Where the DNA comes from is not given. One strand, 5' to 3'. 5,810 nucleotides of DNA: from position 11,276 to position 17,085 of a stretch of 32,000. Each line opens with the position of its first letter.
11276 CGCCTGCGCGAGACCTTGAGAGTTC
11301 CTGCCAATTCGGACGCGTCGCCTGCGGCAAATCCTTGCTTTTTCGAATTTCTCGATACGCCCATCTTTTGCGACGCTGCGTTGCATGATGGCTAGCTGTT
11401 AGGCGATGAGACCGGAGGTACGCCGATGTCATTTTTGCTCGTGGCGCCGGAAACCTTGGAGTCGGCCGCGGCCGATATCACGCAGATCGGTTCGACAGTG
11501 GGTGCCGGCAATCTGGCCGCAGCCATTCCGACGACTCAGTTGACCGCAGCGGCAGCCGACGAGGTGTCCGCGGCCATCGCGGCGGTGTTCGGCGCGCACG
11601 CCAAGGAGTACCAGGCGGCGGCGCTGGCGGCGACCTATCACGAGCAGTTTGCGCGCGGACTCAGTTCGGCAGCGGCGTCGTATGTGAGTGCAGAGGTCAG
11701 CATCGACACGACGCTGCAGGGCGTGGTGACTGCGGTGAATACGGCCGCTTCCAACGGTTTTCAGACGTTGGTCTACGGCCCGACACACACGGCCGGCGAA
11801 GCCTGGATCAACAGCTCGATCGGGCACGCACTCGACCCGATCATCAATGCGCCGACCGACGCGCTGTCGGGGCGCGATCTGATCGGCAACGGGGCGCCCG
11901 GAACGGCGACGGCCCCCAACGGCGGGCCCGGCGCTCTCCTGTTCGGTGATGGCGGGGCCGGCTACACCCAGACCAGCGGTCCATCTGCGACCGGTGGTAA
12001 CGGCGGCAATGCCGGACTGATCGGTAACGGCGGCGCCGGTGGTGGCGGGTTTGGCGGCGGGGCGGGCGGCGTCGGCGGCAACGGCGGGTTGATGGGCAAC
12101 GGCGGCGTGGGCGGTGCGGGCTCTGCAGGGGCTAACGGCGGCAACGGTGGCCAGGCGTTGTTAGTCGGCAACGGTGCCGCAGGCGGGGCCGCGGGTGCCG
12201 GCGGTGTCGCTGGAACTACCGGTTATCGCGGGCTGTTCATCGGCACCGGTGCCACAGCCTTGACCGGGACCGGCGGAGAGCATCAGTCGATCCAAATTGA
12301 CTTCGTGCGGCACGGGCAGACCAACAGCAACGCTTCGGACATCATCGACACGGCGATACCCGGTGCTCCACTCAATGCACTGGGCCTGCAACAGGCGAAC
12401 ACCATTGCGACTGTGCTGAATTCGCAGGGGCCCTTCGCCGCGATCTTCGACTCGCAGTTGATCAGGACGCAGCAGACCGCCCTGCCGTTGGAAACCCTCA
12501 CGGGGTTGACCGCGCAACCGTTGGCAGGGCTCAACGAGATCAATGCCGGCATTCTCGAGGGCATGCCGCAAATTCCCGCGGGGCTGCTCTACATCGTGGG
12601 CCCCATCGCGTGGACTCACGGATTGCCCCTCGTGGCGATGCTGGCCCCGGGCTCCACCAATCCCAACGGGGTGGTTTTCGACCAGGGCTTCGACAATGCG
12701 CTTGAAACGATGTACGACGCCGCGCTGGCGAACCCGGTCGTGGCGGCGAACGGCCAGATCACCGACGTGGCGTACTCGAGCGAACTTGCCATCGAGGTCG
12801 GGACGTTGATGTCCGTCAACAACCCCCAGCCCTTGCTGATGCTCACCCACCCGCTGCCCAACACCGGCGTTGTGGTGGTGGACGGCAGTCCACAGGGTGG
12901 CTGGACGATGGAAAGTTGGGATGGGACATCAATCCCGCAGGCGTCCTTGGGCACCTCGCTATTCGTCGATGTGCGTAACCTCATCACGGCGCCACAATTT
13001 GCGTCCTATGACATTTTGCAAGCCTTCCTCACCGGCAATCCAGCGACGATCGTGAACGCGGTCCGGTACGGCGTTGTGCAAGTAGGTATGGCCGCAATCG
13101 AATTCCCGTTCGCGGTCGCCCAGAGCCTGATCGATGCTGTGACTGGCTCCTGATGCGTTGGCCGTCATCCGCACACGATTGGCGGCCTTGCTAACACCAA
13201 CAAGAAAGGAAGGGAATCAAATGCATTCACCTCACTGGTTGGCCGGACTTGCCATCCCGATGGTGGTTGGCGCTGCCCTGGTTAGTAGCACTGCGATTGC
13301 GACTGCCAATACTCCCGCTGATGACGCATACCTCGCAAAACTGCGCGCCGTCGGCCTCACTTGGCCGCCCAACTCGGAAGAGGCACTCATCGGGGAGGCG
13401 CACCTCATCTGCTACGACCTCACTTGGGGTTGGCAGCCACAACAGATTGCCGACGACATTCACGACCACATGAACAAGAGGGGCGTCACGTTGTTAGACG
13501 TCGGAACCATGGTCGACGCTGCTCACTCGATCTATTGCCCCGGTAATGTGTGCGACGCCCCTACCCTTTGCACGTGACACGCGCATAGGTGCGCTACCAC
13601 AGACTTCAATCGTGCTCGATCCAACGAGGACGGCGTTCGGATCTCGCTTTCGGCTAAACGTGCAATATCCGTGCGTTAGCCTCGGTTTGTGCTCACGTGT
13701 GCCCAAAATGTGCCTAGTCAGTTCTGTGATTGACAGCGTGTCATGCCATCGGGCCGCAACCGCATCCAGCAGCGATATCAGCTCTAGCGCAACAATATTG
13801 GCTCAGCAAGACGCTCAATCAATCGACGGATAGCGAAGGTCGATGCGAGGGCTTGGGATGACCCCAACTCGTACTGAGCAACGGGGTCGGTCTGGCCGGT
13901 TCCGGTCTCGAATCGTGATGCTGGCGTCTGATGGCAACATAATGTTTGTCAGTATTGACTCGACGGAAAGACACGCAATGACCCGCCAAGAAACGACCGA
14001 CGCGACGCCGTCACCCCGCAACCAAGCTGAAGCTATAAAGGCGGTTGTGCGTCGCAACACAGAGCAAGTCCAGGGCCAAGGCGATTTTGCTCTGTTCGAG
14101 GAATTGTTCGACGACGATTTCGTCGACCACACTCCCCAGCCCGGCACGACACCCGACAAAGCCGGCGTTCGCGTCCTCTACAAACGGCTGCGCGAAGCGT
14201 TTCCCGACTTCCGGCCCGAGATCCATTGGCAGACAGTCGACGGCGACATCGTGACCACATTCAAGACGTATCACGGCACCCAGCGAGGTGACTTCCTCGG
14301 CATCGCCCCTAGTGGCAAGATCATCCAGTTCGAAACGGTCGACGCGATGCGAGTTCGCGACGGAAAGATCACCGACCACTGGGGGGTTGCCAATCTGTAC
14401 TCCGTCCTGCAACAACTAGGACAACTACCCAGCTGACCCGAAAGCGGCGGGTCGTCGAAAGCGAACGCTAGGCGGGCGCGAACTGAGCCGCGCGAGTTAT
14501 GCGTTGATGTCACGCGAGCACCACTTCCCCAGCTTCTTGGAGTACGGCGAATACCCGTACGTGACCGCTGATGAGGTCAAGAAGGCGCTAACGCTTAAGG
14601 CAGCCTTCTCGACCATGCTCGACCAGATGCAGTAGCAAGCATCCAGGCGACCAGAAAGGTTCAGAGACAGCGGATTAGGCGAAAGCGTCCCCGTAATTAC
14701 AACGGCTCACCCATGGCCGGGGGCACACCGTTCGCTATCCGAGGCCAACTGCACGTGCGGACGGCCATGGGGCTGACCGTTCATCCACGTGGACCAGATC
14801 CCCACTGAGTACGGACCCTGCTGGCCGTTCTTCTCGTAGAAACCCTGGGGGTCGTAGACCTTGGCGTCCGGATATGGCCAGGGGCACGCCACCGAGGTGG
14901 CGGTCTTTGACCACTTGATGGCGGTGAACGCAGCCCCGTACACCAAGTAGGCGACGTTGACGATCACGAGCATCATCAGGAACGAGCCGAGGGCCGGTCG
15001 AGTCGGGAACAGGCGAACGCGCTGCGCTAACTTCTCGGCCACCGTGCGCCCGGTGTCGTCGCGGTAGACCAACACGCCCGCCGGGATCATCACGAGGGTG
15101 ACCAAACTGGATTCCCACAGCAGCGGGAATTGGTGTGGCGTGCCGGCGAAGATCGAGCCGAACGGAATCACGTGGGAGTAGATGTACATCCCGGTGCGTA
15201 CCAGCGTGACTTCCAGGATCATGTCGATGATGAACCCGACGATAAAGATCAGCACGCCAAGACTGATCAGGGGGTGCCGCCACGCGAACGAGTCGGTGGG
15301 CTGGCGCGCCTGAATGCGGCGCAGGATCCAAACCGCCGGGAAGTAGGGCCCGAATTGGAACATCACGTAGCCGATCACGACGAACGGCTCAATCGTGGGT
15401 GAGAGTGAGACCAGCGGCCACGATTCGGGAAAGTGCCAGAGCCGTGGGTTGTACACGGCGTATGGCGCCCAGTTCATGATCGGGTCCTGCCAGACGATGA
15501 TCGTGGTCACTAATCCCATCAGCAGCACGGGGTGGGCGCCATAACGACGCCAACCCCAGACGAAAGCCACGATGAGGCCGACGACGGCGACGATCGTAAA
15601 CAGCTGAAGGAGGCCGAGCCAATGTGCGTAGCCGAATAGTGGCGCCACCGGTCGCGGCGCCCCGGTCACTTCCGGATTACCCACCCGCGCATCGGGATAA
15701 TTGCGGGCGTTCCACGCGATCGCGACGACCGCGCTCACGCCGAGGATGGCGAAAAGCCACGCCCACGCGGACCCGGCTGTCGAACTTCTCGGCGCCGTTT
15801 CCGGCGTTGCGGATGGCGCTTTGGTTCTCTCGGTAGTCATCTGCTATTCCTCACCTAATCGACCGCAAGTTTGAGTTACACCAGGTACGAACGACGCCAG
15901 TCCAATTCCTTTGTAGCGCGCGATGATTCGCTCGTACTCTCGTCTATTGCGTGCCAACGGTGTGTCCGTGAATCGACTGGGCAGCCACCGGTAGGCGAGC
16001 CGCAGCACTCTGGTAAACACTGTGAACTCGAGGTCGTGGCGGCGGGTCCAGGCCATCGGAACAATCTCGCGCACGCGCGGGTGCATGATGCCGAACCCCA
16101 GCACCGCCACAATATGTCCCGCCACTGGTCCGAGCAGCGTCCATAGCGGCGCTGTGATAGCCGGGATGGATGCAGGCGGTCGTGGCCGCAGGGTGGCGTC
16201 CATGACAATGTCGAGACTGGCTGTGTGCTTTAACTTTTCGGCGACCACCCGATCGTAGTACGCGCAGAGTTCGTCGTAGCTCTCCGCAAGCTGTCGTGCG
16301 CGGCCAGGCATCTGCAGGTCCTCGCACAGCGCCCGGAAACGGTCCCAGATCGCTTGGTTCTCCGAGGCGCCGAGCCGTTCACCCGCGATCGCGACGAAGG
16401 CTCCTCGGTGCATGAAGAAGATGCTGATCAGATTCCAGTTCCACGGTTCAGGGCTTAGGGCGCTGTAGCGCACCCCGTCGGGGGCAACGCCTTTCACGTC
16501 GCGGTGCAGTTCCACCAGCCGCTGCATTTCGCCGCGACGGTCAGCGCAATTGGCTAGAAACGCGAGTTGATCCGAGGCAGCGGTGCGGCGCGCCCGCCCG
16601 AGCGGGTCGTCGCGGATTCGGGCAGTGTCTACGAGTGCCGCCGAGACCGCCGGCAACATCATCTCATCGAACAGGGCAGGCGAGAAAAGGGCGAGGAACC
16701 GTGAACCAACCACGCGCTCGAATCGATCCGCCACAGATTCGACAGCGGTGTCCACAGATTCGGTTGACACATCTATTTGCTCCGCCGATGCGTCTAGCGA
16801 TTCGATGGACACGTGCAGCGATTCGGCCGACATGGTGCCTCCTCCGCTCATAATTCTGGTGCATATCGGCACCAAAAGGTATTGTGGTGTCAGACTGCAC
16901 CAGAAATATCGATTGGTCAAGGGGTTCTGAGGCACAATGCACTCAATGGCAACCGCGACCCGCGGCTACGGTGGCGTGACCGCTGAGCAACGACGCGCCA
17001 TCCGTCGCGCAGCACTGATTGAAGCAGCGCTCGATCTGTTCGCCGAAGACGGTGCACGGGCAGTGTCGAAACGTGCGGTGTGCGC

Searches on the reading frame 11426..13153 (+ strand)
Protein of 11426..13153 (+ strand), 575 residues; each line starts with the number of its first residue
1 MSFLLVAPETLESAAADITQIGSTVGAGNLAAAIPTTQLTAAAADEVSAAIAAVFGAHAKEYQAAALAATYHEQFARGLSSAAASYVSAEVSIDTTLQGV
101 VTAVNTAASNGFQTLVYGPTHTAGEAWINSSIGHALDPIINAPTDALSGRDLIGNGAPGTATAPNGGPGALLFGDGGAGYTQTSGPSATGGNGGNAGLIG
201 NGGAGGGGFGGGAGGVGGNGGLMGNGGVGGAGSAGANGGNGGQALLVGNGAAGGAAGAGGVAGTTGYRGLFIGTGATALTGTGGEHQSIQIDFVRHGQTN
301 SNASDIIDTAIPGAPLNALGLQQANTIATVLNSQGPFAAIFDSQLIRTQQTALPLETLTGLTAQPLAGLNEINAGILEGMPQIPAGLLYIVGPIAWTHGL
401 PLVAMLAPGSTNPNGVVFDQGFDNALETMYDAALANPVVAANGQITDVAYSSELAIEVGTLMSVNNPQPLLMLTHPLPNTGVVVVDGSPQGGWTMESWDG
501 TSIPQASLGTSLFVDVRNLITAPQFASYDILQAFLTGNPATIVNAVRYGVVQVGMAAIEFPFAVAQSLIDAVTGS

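Call 7: search_protein_families(library=pfam, proteins=[window:11426-13153:+], max_evalue=0.001)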
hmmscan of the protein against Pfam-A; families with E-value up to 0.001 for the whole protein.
window:11426-13153:+ (575 aa): 3 families
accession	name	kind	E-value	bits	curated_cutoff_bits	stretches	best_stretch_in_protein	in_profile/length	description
PF00934.25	PE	-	3.8e-25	88.4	22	1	4-91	1-89/91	PE family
PF00300.27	His_Phos_1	-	4.1e-17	62.9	21.7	1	293-381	3-89/194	Histidine phosphatase superfamily (branch 1)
PF21526.2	PGRS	-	1.8e-08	35.1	27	1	153-223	1-73/73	PGRS repeats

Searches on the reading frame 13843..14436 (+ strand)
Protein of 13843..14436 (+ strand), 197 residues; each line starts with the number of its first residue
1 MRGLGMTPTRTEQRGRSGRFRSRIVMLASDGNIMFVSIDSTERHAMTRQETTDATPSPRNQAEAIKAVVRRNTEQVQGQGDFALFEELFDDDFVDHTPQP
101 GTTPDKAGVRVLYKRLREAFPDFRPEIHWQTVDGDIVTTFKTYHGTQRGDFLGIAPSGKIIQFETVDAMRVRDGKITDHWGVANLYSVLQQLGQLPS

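Call 8: search_protein_families(library=pfam, proteins=[window:13843-14436:+], max_evalue=0.001)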
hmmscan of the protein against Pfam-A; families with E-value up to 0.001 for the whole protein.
window:13843-14436:+ (197 aa): 2 families
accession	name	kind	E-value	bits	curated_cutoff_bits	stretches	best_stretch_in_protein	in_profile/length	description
PF07366.18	SnoaL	-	2.4e-30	105.4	28.4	1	68-192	2-126/126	SnoaL-like polyketide cyclase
PF12680.13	SnoaL_2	-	7.5e-19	68.7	27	1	77-179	8-102/102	SnoaL-like domain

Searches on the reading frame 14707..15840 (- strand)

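Call 8: search_protein_families(library=pfam, proteins=[window:14707-15840:-], max_evalue=0.001)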
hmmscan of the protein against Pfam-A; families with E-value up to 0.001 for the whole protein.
window:14707-15840:- (377 aa): 1 family
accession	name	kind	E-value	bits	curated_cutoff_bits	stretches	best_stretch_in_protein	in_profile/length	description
PF17198.9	AveC_like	-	1.9e-71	240.6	26.6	1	97-329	1-234/234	Spirocyclase AveC-like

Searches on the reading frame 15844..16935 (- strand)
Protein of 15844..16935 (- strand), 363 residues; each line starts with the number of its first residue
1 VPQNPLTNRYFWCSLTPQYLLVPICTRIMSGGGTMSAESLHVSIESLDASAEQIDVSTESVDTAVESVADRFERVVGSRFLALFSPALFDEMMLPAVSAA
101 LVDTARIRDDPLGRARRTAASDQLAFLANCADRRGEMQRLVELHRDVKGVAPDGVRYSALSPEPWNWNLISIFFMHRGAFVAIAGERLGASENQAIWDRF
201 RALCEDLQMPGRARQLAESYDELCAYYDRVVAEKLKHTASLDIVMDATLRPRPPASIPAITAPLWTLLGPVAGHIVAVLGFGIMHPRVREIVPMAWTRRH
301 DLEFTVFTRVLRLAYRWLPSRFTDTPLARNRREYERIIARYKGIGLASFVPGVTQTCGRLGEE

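Call 8: search_protein_families(library=pfam, proteins=[window:15844-16935:-], max_evalue=0.001)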
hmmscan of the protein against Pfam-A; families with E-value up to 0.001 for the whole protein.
window:15844-16935:- (363 aa): 1 family
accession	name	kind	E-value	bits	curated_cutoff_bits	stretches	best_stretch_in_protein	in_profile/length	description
PF09995.15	MPAB_Lcp_cat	-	8.2e-29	101.7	23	1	85-312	15-230/231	ER-bound oxygenase mpaB/B'/Rubber oxygenase, catalytic domain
